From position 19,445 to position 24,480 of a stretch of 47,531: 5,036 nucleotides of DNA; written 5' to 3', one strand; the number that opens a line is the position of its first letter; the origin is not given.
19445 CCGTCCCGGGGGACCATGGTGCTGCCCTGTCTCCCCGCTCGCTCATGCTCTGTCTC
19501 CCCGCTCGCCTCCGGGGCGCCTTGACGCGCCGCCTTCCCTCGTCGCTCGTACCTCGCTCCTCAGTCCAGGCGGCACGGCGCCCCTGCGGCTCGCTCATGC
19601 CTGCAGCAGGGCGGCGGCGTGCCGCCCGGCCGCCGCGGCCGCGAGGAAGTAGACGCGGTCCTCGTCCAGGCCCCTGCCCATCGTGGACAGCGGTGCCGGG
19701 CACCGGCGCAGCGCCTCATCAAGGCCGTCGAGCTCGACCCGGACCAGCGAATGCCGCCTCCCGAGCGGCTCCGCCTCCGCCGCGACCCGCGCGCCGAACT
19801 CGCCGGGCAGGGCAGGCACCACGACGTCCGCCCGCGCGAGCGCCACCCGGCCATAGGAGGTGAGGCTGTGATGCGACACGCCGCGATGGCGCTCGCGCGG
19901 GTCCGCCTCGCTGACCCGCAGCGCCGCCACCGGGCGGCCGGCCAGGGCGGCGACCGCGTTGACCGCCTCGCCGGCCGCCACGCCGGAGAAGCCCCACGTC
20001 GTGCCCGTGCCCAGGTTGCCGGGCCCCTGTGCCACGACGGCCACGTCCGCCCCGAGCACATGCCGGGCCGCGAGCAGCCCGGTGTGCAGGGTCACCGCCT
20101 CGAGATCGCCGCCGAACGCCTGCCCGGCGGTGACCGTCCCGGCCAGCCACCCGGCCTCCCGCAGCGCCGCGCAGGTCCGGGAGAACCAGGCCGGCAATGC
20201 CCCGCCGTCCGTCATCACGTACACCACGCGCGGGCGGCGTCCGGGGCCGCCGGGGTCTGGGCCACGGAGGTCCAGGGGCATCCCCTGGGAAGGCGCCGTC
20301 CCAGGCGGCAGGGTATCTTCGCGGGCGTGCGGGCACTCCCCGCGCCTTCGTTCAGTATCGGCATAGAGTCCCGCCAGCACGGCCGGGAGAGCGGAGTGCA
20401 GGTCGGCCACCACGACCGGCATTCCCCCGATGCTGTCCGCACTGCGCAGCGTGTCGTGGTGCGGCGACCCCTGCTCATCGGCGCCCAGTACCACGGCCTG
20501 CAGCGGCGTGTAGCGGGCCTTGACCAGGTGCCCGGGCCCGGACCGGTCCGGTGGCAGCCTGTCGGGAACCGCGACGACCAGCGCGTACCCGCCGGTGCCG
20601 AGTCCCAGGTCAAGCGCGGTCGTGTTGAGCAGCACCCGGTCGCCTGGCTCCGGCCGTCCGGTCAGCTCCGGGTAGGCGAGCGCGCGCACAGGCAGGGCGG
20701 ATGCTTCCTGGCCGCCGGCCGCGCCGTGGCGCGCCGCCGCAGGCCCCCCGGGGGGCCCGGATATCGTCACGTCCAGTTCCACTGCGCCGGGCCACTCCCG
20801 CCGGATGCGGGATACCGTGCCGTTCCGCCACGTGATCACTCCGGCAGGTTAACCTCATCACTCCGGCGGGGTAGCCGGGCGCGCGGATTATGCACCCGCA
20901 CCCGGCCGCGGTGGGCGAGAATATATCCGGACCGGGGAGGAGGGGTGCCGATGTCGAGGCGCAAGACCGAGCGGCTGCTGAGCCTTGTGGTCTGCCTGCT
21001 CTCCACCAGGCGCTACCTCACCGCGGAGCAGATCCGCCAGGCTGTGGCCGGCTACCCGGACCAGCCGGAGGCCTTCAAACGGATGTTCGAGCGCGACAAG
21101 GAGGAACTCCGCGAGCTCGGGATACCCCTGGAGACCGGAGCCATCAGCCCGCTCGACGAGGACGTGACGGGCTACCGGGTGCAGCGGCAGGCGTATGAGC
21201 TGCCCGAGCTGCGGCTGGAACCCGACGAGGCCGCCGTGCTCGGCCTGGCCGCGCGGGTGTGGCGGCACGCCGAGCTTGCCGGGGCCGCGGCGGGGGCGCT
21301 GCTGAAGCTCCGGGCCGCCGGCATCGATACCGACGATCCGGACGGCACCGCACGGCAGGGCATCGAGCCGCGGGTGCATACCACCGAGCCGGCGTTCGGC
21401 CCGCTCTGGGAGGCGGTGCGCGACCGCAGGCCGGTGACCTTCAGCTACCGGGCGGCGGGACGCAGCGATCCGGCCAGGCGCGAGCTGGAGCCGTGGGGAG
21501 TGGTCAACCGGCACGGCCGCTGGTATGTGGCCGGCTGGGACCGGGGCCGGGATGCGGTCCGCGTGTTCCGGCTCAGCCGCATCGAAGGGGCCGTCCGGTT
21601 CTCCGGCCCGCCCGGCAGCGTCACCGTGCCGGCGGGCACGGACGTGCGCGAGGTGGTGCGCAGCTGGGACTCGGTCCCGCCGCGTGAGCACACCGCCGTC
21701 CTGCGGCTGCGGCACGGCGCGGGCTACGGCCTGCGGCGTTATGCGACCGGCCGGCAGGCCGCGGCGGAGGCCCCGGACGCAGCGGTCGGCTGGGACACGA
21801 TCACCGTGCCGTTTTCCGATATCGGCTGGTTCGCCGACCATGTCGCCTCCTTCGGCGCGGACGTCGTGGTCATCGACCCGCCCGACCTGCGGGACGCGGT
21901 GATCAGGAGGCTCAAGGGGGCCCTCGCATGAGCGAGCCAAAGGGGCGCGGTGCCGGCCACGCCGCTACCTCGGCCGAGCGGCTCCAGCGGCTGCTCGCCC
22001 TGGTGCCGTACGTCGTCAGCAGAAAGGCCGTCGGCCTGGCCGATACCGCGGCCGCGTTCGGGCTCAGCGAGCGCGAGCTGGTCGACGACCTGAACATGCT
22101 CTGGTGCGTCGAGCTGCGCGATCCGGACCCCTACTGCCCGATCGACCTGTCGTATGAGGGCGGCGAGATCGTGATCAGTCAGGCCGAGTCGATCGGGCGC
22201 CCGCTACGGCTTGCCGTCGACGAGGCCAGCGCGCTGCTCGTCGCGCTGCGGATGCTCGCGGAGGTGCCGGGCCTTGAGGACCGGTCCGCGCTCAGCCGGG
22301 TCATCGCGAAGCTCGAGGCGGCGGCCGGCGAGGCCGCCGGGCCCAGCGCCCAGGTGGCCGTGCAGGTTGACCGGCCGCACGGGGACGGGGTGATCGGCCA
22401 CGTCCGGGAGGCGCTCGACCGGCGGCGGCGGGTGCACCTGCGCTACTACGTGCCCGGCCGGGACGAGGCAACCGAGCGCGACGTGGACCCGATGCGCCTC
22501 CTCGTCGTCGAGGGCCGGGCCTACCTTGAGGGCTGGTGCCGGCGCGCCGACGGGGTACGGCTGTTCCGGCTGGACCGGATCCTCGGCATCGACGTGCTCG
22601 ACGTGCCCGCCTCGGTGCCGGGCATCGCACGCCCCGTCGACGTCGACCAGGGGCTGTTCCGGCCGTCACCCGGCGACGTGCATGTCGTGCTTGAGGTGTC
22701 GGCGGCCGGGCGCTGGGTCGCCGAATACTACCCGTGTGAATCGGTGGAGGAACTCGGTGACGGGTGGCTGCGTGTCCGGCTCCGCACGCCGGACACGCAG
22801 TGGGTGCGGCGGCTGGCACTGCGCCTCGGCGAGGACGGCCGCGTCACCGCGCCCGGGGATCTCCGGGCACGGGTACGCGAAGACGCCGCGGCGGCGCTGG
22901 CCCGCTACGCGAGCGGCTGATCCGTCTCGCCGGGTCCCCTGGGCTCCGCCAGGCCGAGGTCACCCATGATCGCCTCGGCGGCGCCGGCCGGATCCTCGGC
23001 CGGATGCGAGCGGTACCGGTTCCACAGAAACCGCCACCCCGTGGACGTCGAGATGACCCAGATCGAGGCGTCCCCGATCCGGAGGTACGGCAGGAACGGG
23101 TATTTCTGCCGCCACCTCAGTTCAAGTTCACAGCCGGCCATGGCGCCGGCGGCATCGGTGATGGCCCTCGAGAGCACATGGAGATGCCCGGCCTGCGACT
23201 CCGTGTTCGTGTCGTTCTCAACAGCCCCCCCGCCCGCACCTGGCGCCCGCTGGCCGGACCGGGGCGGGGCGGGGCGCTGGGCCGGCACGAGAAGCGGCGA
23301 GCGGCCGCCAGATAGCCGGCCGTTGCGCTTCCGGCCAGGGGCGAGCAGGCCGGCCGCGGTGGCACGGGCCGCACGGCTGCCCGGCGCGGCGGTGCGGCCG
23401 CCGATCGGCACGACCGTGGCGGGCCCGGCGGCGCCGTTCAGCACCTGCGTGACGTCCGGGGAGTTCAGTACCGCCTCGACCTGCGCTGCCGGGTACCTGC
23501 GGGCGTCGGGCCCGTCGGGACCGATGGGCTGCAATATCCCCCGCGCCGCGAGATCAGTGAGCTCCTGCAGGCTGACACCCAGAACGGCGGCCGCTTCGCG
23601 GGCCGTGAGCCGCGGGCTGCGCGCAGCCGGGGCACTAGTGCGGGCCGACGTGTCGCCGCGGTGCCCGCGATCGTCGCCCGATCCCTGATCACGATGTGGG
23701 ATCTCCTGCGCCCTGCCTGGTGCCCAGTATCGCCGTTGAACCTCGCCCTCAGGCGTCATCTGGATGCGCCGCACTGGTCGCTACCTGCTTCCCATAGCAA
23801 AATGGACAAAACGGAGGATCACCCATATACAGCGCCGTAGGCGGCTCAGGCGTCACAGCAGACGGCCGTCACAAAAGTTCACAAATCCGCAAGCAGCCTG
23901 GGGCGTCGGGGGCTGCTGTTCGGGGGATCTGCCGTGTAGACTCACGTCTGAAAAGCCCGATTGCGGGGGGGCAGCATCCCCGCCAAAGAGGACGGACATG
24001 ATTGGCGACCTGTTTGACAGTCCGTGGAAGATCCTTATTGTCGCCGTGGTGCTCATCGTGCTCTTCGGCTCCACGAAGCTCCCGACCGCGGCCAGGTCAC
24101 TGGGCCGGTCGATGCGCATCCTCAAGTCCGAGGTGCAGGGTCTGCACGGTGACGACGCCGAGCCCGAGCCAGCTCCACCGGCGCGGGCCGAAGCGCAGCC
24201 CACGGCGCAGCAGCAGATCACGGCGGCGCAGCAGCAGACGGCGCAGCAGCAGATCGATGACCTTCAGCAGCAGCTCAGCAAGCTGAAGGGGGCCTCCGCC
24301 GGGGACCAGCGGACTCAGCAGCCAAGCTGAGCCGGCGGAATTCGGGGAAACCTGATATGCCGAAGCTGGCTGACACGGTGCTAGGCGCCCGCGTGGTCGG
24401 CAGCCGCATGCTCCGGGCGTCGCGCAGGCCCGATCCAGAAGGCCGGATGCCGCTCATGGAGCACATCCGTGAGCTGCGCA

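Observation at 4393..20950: A 16.5 kb glycosylation-type gene block splits the conserved pafA / pafBC-tatAC-helY synteny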

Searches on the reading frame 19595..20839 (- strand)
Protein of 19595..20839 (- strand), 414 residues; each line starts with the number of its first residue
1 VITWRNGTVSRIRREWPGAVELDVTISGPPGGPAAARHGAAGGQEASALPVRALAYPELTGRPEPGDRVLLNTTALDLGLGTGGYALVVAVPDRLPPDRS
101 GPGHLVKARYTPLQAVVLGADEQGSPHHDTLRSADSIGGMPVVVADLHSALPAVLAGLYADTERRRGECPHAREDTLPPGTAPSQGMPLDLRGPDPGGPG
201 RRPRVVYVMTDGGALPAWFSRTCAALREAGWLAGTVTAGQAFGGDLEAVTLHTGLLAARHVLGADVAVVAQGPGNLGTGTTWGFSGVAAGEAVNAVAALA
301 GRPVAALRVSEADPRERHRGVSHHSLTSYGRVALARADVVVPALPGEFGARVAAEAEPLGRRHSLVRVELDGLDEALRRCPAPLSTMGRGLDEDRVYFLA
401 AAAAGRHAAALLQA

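Call 6: search_protein_families(library=pfam, proteins=[window:19595-20839:-], max_evalue=0.01)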
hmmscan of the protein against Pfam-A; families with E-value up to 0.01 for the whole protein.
window:19595-20839:- (414 aa): 1 family
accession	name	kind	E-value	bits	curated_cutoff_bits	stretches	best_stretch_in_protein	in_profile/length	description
PF12982.12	DUF3866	-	2.8e-124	414.9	25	2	202-405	113-318/318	Protein of unknown function (DUF3866)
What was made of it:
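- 19595..20839 (-): DUF3866 protein. An old resident of the pafA-pafB interval, not a cassette gene. PF12982, 2.8e-124 (call 6).
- Checked: DUF3866, 19595-20839, minus strand, 2.8e-124 (call 6).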

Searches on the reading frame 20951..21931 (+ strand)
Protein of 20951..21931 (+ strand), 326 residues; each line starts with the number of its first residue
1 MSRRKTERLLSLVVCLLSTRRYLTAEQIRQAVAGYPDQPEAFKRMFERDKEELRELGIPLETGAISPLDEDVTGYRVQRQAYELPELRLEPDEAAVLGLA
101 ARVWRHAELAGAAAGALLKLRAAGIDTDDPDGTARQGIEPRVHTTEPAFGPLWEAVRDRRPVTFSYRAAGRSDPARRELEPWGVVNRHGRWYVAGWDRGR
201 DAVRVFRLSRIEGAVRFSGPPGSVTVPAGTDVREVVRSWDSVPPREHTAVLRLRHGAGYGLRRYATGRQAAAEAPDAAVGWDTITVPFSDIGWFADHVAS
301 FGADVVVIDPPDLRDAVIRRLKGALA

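Call 6: search_protein_families(library=pfam, proteins=[window:20951-21931:+], max_evalue=0.01)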
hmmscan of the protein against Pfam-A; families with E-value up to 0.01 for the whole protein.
window:20951-21931:+ (326 aa): 2 families
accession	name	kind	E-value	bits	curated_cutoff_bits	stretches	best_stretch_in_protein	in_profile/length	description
PF13280.12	WYL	-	9.7e-23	80.4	21.8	1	148-214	2-68/70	WYL domain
PF25583.1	WCX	-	2.9e-15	56.8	23.9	1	246-325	2-76/76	WCX domain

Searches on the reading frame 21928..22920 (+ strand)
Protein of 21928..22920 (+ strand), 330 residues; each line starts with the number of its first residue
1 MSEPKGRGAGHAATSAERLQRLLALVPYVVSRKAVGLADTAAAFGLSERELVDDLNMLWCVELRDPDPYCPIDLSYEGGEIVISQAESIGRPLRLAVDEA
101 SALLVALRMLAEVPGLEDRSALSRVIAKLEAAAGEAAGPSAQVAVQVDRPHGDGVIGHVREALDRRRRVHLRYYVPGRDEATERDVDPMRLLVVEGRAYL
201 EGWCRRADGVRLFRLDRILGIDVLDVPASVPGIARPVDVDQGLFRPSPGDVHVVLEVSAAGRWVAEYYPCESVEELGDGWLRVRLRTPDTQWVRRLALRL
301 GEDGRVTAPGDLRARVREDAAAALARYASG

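Call 6: search_protein_families(library=pfam, proteins=[window:21928-22920:+], max_evalue=0.01)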
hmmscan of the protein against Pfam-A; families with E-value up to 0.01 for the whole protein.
window:21928-22920:+ (330 aa): 3 families
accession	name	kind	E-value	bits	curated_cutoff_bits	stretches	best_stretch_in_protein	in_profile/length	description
PF19187.6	HTH_PafC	-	1e-28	99.9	32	1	17-131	1-115/115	PafC helix-turn-helix domain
PF13280.12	WYL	-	3.2e-22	78.8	21.8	1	156-222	3-69/70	WYL domain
PF25583.1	WCX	-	1.9e-15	57.4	23.9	1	251-324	3-76/76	WCX domain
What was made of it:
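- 20951..22920 (+): pafB and pafC. Right boundary. WYL + WCX domains, plus HTH_PafC in pafC (call 6).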

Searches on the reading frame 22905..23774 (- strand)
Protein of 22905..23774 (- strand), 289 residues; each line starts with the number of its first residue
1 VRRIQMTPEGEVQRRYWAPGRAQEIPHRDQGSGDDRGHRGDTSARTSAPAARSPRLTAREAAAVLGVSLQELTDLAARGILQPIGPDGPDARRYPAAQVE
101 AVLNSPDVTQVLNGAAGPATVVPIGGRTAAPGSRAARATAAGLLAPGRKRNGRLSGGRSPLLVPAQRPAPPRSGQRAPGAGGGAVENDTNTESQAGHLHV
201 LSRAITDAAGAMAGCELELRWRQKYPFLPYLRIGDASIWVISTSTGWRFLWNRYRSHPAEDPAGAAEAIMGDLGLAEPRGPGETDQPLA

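Call 6: search_protein_families(library=pfam, proteins=[window:22905-23774:-], max_evalue=0.01)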
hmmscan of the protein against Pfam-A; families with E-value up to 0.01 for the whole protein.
window:22905-23774:- (289 aa): 1 family
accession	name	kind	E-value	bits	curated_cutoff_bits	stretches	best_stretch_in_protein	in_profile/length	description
PF12728.13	HTH_17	-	3.3e-05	24.5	27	1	56-104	2-48/51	Helix-turn-helix domain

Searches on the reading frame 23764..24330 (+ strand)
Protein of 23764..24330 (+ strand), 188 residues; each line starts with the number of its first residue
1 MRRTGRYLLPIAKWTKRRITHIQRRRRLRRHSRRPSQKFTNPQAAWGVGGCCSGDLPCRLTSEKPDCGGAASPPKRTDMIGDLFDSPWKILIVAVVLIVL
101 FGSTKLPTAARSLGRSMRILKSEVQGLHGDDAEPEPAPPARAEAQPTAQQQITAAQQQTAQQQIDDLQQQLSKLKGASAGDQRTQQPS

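Call 6: search_protein_families(library=pfam, proteins=[window:23764-24330:+], max_evalue=0.01)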
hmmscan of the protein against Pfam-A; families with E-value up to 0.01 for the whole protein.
window:23764-24330:+ (188 aa): 1 family
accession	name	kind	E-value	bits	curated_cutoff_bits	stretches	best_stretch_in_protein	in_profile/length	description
PF02416.21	TatA_B_E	-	2.7e-14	52.6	21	1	86-133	2-49/53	mttA/Hcf106 family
